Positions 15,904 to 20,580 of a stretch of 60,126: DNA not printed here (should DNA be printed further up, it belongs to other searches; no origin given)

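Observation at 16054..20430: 1458-aa fusion of five tandem unknown ~138-aa modules to a complete Upf1/DNA2-like SF1 helicase, a candidate single-gene defence or surveillance factor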

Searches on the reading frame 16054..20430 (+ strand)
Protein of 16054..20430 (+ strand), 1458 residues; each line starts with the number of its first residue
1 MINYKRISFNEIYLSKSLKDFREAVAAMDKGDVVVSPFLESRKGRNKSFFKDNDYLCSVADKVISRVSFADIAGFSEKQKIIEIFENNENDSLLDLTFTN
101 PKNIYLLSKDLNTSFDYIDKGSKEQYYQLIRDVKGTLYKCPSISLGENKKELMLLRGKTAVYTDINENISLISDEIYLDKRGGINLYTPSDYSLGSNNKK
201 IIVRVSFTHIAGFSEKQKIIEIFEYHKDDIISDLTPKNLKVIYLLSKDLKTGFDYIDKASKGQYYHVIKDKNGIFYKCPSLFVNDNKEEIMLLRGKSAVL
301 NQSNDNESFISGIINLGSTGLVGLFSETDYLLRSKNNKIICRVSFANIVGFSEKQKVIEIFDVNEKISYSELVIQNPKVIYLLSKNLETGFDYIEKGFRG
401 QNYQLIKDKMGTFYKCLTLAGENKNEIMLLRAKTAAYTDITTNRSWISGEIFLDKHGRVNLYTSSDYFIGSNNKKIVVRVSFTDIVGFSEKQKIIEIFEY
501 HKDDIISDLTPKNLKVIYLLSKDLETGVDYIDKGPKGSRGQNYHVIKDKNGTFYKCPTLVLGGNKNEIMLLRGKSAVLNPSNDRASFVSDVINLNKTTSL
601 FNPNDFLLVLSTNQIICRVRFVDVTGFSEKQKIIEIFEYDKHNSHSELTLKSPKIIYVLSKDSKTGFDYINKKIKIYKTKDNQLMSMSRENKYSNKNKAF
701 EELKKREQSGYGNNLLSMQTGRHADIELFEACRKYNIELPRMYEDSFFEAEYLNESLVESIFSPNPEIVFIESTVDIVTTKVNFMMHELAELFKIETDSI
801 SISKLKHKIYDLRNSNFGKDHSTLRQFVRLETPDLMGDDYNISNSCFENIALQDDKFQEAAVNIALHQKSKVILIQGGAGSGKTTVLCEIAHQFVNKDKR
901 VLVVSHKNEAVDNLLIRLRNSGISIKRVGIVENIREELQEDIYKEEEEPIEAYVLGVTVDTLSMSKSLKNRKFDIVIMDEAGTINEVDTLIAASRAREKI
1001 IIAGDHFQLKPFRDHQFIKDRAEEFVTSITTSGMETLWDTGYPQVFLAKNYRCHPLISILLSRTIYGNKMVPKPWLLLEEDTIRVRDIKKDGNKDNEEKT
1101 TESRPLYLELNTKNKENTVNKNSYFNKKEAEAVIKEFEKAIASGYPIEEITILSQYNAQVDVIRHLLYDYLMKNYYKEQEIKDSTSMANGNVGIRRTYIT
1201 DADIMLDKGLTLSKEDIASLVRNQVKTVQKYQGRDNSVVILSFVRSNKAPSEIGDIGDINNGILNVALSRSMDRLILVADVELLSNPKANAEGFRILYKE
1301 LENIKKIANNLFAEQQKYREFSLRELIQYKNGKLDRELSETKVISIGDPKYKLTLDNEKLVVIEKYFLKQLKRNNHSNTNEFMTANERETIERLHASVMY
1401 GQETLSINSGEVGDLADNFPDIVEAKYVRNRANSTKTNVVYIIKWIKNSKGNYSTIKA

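Call 3: search_protein_families(library=pfam, proteins=[window:16054-20430:+], max_evalue=1)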
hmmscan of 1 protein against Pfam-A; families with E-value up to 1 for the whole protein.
window:16054-20430:+ (1458 aa): 38 families (the best 25 are shown)
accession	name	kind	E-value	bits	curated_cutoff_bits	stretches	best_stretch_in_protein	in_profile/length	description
PF13087.12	AAA_12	-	1.7e-29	103.3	27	1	1031-1281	3-194/195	AAA domain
PF13086.12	AAA_11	-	6.6e-23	82.2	27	2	856-940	4-103/257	AAA domain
PF13604.12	AAA_30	-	6.5e-13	49.3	27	1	857-1016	5-135/191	AAA domain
PF13245.12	AAA_19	-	2.4e-11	44.4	25.1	1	858-1010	1-130/134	AAA domain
PF25199.1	nSTAND_NTPase5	-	1.6e-08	34.9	34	1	865-918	36-90/145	Novel STAND NTPase 5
PF04851.21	ResIII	-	2.2e-08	34.6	22.5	1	858-981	8-134/164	Type III restriction enzyme, res subunit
PF01443.25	Viral_helicase1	-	5.5e-08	33.3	21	2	956-1021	44-111/228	Viral superfamily 1 RNA helicase core domain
PF00270.35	DEAD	-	2.9e-07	30.8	26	1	856-986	2-131/167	DEAD/DEAH box helicase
PF09848.15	SLFN-g3_helicase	-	8.2e-07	29.1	24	1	871-986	2-93/354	Schlafen group 3, DNA/RNA helicase domain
PF00448.28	SRP54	-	4.3e-05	23.7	22.7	1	871-989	2-100/196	SRP54-type protein, GTPase domain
PF20720.3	nSTAND3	-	5.4e-05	23.4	27.2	1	867-910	14-57/155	Novel STAND NTPase 3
PF05970.20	PIF1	-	6.6e-05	23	25.9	1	858-1053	10-189/223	PIF1-like helicase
PF02374.21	ArsA_ATPase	-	0.00012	21.9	24.3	1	871-905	2-36/305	Anion-transporting ATPase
PF00437.27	T2SSE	-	0.00019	20.7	24.9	1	850-903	122-175/370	Type II/IV secretion system protein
PF05127.21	NAT10_TcmA_helicase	-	0.00031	21.1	22.7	1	875-1003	2-119/176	RNA cytidine acetyltransferase NAT10/TcmA, helicase domain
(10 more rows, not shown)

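Call 4: search_protein_families(library=padloc, proteins=[window:16054-20430:+], max_evalue=1)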
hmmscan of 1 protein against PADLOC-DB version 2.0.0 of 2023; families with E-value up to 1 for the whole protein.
window:16054-20430:+ (1458 aa): 8 families
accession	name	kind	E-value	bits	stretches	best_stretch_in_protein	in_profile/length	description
PDLC03920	MkoA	-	4.2e-45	152.5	2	964-1305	782-1101/1112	-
PDLC03921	MkoA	-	1.9e-39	133.2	2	967-1305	1291-1590/1607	-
PDLC05009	PDC-S37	-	3.9e-10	36.2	2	970-1052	935-1020/1550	-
PDLC04140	mad8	-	1.4e-05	22.7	1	860-929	16-81/314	mads_8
PDLC04173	GajB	-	4.5e-05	20.6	1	873-928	12-66/471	-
PDLC00121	GajB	-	0.00014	18.5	1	869-920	17-73/565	UrvD helicase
PDLC04171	GajB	-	0.0023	15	1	875-924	16-64/392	-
PDLC00104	GajB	-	0.0052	13.6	1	868-915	13-64/574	UrvD helicase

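Call 5: search_protein_families(library=ncbifam, proteins=[window:16054-20430:+], max_evalue=1)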
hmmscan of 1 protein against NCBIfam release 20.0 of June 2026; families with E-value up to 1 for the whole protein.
window:16054-20430:+ (1458 aa): 37 families (the best 25 are shown)
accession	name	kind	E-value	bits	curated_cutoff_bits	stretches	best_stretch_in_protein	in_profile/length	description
TIGR00376.1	TIGR00376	hypoth_equivalog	9e-47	159.8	348.9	3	944-1168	332-550/639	IGHMBP2 family helicase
NF040671.1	PLuB_AAA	exception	7.2e-30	103.1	999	3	966-1173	956-1174/1256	PLuB system helicase-like protein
NF058533.1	antiphage_ProA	equivalog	2.5e-09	35.1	1500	2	970-1054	1301-1386/1903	anti-phage protein ProA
TIGR01447.1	recD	equivalog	1.9e-06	26.7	310.15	1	851-1014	145-306/597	exodeoxyribonuclease V subunit alpha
TIGR00064.1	ftsY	equivalog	4.7e-05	22.8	260.7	1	853-904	60-113/279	signal recognition particle-docking protein FtsY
TIGR00959.1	ffh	equivalog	0.00013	20.9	473.2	1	862-988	90-198/428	signal recognition particle protein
NF006799.0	PRK09302.1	equivalog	0.00018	20.2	408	1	869-928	272-330/515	circadian clock protein KaiC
NF008127.0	PRK10875.1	equivalog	0.00018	20.2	671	1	827-1009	128-308/619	exodeoxyribonuclease V subunit alpha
TIGR02788.1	VirB11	equivalog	0.00025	20.2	249.95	1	851-910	126-183/308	P-type DNA transfer ATPase VirB11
TIGR00176.1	mobB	equivalog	0.0012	18.9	76.2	1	872-911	1-40/155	molybdopterin-guanine dinucleotide biosynthesis protein B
NF040661.1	Osc7112_2153fam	equivalog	0.0014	19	50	0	545-563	53-71/75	Osc7112_2153 family protein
NF041000.1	ATPase_ComGA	equivalog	0.0016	17.5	300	1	859-902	117-161/267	competence type IV pilus ATPase ComGA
TIGR04291.1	arsen_driv_ArsA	equivalog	0.0018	17.1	650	1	847-930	298-380/565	arsenical pump-driving ATPase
TIGR03819.1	heli_sec_ATPase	hypoth_equivalog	0.0028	16.9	373.15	1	868-909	176-216/340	TadA family conjugal transfer-associated ATPase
NF004018.0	PRK05480.1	equivalog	0.0029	17.1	180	1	868-906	4-40/210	uridine kinase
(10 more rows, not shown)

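Call 22: find_encoding_contigs(protein=window:16054-20430:+, flank=2000, max_places=6)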
Protein window:16054-20430:+ (1458 aa): no gene with exactly this product is on record in the collection.

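Call 31: search_solved_structures(query=window:16054-20430:+, max_evalue=0.001, show_alignments=1)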
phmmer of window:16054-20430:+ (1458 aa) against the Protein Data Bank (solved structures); distinct sequences matched with E-value up to 0.001: 18.
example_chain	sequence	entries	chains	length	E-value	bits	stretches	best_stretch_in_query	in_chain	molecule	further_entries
4b3f_X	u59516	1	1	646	4.9e-18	67.5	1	802-940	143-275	DNA-BINDING PROTEIN SMUBP-2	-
4b3g_A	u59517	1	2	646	5.5e-18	67.3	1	801-940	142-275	DNA-BINDING PROTEIN SMUBP-2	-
5eaw_A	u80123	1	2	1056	2e-14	55.5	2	855-1012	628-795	DNA replication ATP-dependent helicase/nuclease DNA2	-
5eax_A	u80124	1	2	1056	2e-14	55.5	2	855-1012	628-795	DNA replication ATP-dependent helicase/nuclease DNA2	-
5ean_A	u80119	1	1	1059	2e-14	55.5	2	855-1012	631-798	DNA replication ATP-dependent helicase/nuclease DNA2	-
8rd3_A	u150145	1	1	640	1.2e-11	46.3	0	860-940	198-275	ATP-dependent helicase NAM7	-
2xzl_A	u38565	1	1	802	3.2e-11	44.9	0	860-940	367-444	ATP-DEPENDENT HELICASE NAM7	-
9qdq_A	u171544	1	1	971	6.3e-11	43.9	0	860-940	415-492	ATP-dependent helicase NAM7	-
2xzo_A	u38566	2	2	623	1.9e-10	42.3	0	969-1169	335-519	REGULATOR OF NONSENSE TRANSCRIPTS 1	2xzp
2gjk_A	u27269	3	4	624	1.9e-10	42.3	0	969-1169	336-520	Regulator of nonsense transcripts 1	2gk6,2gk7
6ej5_A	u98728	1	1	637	2.1e-10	42.2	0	969-1169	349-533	Regulator of nonsense transcripts 1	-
9q9z_A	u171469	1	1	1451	4.5e-10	41.1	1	938-1166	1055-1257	NFX1-type zinc finger-containing protein 1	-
9qwn_A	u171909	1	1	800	5.7e-10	40.7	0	968-1168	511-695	Isoform 2 of Regulator of nonsense transcripts 1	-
2wjv_A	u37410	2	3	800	5.7e-10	40.7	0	968-1168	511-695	REGULATOR OF NONSENSE TRANSCRIPTS 1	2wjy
4pj3_A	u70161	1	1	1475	3.8e-06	28.1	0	1116-1167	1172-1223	Intron-binding protein aquarius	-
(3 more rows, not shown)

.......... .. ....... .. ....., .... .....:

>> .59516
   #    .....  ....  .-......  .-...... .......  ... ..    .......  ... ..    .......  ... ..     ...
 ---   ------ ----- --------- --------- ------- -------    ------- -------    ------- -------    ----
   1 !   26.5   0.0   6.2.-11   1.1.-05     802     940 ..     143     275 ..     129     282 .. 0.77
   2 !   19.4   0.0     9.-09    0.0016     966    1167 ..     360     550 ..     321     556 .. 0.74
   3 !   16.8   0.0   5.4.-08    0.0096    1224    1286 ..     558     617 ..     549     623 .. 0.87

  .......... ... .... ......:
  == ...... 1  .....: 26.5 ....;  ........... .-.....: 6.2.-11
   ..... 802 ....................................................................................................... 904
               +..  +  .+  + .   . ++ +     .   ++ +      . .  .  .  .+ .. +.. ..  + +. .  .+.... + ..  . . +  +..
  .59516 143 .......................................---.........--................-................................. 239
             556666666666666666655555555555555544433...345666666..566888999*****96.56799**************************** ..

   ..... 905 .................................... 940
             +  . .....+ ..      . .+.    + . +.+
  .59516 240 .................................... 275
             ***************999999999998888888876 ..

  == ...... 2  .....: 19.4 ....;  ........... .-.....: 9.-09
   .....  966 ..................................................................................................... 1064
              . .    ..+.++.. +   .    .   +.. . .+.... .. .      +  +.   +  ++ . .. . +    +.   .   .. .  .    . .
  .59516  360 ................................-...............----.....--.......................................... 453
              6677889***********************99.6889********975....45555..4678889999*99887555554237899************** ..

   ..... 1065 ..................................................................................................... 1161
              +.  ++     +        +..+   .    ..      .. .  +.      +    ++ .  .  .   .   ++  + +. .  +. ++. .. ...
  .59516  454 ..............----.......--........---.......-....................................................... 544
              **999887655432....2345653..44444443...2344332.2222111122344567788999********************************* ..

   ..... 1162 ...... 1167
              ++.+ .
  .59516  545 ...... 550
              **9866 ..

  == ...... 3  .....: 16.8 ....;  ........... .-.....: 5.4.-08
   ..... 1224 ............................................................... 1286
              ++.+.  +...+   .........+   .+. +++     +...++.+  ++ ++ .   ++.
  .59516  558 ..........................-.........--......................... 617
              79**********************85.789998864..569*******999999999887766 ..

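Call 32: search_protein_families(library=phrogs, proteins=[window:16054-20430:+], max_evalue=0.01)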
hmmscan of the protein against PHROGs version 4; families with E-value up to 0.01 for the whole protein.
window:16054-20430:+ (1458 aa): 10 families
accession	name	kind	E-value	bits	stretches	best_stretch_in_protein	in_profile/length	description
phrog_25411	-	unknown function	1.8e-31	110.5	2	857-1069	218-452/627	-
phrog_1967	-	DNA, RNA and nucleotide metabolism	2.2e-11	44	1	858-920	157-218/776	DNA helicase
phrog_16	-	DNA, RNA and nucleotide metabolism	4.4e-10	39.4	1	682-981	177-385/986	DNA helicase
phrog_2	-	head and packaging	2.4e-07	30.9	1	850-1001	262-397/807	terminase large subunit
phrog_6891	-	other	3.4e-05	24.6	1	869-965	41-133/310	ATPase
phrog_170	-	other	0.00018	22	1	842-898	65-118/323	PhoH-like phosphate starvation-inducible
phrog_1488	-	unknown function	0.00031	21.7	1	856-925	26-96/177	unknown function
phrog_25471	-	unknown function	0.0021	19.1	1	864-953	15-105/162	-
phrog_3909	-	unknown function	0.0046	18.1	0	624-665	20-56/64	-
phrog_5846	-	DNA, RNA and nucleotide metabolism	0.0092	16.3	0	868-971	34-144/380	clamp loader of DNA polymerase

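Call 40: find_related_loci(query=A5, collection=genome_contigs, flank=10000)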
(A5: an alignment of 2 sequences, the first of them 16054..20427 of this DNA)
Query A5 (1458 aa) in genome_contigs; peptide patterns used: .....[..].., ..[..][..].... (x = any residue, [..] = any of these).
74 stretches matched a pattern; 1 encode a relative of the query (tblastn E <= 1e-3); 1 distinct loci.
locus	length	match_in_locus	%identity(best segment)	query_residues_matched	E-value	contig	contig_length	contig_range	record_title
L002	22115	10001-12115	33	684-1423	2e-110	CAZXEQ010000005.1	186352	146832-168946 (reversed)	MAG TPA_asm: uncultured bacterium isolate binchicken_co105_463 genome assembly, contig: NODE_74_length_186352_cov_10.952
